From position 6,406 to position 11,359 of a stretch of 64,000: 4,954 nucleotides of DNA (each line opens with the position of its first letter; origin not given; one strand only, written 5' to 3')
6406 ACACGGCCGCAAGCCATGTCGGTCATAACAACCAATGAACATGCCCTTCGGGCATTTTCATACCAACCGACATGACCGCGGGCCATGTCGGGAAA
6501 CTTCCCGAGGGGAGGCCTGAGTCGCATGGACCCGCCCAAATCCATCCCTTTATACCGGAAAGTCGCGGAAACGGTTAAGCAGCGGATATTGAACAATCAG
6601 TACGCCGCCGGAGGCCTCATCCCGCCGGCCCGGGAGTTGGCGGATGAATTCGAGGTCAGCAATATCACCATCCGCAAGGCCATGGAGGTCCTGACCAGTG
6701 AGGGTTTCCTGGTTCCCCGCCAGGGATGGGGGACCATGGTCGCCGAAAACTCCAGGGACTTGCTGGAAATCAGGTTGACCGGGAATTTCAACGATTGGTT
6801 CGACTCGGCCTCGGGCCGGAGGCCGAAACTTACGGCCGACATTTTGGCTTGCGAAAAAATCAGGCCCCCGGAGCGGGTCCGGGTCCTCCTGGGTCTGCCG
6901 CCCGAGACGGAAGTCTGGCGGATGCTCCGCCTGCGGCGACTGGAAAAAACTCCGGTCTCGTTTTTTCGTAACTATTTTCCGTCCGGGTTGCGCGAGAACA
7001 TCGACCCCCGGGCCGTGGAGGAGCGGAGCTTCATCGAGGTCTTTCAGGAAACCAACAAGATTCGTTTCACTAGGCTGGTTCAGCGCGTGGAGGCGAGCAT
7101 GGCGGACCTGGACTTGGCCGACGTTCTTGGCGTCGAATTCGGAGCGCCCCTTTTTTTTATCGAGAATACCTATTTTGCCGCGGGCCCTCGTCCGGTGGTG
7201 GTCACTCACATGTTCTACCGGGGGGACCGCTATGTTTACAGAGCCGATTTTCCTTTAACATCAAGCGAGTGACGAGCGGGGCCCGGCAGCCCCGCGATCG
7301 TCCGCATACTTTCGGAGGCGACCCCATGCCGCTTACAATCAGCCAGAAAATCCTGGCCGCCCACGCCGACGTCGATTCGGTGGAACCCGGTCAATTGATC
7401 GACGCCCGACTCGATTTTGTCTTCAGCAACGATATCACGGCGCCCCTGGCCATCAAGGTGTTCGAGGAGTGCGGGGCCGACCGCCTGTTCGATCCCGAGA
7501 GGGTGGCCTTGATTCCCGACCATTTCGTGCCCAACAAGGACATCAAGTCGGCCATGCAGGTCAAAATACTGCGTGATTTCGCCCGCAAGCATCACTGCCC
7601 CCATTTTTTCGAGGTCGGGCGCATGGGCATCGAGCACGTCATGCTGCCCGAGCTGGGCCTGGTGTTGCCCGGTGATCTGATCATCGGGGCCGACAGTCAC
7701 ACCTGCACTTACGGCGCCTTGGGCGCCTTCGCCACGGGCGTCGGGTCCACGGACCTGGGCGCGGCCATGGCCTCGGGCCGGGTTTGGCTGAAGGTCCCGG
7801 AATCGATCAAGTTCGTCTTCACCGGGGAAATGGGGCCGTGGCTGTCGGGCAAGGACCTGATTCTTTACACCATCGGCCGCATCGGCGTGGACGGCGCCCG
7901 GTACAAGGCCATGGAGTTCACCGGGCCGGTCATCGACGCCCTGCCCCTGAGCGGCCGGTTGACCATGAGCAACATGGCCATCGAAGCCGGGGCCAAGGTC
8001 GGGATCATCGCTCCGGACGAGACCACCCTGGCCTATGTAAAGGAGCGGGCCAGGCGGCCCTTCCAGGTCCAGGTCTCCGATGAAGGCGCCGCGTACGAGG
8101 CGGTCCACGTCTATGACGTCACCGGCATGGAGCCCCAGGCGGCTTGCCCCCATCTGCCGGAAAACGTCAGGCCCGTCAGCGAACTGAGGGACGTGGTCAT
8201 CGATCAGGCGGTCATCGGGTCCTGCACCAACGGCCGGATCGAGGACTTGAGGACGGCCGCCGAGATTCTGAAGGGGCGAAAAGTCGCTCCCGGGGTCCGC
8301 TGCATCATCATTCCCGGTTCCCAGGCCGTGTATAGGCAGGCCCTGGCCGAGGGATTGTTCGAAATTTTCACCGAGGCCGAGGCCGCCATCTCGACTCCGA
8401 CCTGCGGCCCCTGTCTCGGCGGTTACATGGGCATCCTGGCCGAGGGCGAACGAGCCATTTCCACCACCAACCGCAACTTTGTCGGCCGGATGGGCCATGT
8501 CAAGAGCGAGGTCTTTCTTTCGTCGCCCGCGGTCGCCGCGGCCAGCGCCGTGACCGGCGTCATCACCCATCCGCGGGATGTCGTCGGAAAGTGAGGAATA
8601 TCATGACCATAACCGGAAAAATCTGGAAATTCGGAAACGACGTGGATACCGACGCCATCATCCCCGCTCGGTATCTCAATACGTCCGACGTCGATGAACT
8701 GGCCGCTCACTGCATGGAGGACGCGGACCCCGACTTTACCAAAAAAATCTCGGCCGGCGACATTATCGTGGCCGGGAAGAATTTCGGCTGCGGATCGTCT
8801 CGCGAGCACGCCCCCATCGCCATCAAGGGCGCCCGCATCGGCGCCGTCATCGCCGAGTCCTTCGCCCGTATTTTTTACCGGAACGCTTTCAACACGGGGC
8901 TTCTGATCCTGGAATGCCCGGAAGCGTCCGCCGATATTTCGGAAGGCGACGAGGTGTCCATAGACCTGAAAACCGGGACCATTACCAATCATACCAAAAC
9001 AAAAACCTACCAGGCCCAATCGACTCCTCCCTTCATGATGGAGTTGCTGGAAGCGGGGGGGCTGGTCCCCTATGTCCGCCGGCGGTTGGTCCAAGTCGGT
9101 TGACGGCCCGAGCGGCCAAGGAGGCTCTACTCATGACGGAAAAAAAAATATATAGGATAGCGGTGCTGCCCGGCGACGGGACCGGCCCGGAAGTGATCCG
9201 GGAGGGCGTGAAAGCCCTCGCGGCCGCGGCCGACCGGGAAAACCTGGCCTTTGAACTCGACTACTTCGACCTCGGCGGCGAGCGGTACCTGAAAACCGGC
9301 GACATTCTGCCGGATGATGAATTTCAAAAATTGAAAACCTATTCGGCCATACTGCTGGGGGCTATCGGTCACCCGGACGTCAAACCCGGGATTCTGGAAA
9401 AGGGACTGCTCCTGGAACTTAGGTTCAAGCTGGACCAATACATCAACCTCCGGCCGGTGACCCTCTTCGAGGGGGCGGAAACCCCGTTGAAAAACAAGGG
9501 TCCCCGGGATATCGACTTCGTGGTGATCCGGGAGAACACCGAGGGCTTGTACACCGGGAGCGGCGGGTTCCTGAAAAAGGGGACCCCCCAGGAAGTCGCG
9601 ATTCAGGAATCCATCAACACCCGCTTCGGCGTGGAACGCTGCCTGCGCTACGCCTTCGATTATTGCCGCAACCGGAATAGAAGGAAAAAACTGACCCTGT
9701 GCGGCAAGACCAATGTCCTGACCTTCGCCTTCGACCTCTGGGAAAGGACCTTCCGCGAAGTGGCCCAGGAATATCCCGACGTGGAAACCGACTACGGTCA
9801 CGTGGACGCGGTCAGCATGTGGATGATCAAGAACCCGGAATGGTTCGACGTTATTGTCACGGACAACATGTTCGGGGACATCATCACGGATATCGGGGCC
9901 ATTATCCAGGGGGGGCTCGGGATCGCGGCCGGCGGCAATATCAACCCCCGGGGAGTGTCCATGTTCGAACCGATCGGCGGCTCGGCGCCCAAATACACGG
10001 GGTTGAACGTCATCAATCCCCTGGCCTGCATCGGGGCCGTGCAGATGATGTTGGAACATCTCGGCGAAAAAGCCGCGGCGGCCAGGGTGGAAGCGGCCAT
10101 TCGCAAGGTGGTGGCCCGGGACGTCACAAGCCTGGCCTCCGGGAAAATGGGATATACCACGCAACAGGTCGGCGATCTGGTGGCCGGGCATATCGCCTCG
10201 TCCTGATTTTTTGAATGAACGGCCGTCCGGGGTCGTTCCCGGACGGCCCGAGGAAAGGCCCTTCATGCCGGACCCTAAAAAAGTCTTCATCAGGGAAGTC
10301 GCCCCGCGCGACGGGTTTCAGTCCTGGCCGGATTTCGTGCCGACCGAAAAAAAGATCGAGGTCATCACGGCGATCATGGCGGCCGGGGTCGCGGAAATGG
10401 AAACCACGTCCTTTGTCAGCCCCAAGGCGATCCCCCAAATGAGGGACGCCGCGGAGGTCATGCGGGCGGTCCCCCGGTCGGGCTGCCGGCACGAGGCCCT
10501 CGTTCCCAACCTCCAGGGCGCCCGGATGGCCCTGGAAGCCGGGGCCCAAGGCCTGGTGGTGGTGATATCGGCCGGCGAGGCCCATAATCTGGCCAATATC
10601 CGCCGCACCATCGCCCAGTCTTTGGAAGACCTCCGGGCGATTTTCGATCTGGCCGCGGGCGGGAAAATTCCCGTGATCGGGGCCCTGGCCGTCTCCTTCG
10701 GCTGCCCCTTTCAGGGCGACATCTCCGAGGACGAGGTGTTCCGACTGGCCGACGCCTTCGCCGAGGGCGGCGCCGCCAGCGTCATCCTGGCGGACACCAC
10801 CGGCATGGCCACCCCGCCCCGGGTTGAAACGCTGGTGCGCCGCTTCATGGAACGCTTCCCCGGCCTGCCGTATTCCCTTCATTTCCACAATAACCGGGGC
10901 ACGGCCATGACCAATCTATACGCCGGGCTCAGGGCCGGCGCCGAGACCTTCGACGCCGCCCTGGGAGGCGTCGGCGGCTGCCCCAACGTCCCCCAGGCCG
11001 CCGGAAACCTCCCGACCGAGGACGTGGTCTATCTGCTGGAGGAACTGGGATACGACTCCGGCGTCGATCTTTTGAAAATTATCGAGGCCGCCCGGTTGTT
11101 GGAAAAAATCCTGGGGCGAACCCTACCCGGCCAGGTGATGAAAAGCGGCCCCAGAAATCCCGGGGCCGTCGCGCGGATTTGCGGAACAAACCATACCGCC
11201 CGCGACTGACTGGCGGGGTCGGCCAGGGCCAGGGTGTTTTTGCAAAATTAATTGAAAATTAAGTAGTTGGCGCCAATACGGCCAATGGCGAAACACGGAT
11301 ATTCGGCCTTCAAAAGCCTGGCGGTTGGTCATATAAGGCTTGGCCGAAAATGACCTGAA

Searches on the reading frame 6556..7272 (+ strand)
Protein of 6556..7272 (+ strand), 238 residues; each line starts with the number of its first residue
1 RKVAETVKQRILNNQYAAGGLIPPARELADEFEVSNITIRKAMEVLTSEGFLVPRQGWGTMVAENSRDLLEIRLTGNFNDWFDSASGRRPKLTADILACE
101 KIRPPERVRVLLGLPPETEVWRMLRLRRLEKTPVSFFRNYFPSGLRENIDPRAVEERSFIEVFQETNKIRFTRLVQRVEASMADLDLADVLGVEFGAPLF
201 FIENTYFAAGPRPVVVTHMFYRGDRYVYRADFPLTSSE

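Call 70: search_protein_families(library=pfam, proteins=[window:6556-7272:+], max_evalue=0.00001)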
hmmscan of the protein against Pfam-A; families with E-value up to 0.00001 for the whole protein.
window:6556-7272:+ (238 aa): 2 families
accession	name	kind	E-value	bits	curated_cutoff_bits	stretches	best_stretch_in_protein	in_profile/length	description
PF07702.18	UTRA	-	1.7e-27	96.4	23.8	1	91-226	5-140/141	UTRA domain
PF00392.27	GntR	-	3.6e-15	55.8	27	1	2-62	4-64/64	Bacterial regulatory proteins, gntR family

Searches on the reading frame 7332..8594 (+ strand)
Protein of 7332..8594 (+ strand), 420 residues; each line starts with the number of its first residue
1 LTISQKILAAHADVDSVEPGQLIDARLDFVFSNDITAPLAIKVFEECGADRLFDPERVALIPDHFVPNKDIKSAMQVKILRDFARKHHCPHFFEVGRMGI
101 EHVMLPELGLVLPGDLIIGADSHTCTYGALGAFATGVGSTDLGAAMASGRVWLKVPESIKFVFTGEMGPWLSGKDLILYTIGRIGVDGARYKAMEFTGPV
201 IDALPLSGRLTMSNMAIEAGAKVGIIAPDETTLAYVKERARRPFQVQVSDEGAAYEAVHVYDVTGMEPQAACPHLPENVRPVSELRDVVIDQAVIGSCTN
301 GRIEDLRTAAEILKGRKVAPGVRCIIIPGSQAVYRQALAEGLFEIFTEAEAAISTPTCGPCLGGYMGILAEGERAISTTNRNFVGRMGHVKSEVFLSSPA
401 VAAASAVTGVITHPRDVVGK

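Call 70: search_protein_families(library=pfam, proteins=[window:7332-8594:+], max_evalue=0.00001)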
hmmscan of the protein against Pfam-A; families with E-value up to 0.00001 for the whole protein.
window:7332-8594:+ (420 aa): 1 family
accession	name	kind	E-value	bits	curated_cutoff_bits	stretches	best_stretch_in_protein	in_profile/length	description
PF00330.25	Aconitase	-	3.4e-104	349.8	28.7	2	5-284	1-305/463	Aconitase family (aconitate hydratase)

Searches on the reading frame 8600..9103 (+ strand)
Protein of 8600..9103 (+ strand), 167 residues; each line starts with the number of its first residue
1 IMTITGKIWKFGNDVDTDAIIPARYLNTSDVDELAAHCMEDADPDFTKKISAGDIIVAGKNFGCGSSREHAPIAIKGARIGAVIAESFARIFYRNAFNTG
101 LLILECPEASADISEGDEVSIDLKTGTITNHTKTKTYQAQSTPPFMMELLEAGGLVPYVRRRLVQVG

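Call 70: search_protein_families(library=pfam, proteins=[window:8600-9103:+], max_evalue=0.00001)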
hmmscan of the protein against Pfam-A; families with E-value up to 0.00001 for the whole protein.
window:8600-9103:+ (167 aa): 2 families
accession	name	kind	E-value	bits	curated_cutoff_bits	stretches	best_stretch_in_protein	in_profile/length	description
PF00694.25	Aconitase_C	-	1.7e-20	74.2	22.8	1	39-108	62-130/131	Aconitase C-terminal domain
PF06434.19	Aconitase_2_N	-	3.3e-08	33.9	27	1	9-160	4-171/204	Aconitate hydratase 2 N-terminus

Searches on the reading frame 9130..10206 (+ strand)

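Call 70: search_protein_families(library=pfam, proteins=[window:9130-10206:+], max_evalue=0.00001)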
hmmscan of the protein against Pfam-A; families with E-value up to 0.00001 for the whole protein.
window:9130-10206:+ (358 aa): 1 family
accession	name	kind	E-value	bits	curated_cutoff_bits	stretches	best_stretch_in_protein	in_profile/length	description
PF00180.25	Iso_dh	-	2.4e-92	310.3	27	1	10-351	2-348/348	Isocitrate/isopropylmalate dehydrogenase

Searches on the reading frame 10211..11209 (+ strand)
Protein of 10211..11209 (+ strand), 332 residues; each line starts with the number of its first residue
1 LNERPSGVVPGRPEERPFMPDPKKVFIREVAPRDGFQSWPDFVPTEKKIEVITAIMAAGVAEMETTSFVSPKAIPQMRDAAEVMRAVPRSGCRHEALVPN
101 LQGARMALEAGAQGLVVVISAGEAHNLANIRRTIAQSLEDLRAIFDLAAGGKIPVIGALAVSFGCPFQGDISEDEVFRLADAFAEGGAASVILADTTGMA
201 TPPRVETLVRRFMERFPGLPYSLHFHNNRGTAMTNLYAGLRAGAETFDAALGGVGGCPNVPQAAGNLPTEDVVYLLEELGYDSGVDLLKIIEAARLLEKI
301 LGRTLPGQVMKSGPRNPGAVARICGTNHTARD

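Call 31: search_protein_families(library=pfam, proteins=[window:10211-11209:+], max_evalue=0.001)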
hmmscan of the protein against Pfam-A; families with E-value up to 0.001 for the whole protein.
window:10211-11209:+ (332 aa): 1 family
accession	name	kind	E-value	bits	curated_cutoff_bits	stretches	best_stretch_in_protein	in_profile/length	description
PF00682.25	HMGL-like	-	9.6e-44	150.2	29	1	26-296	3-259/260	HMGL-like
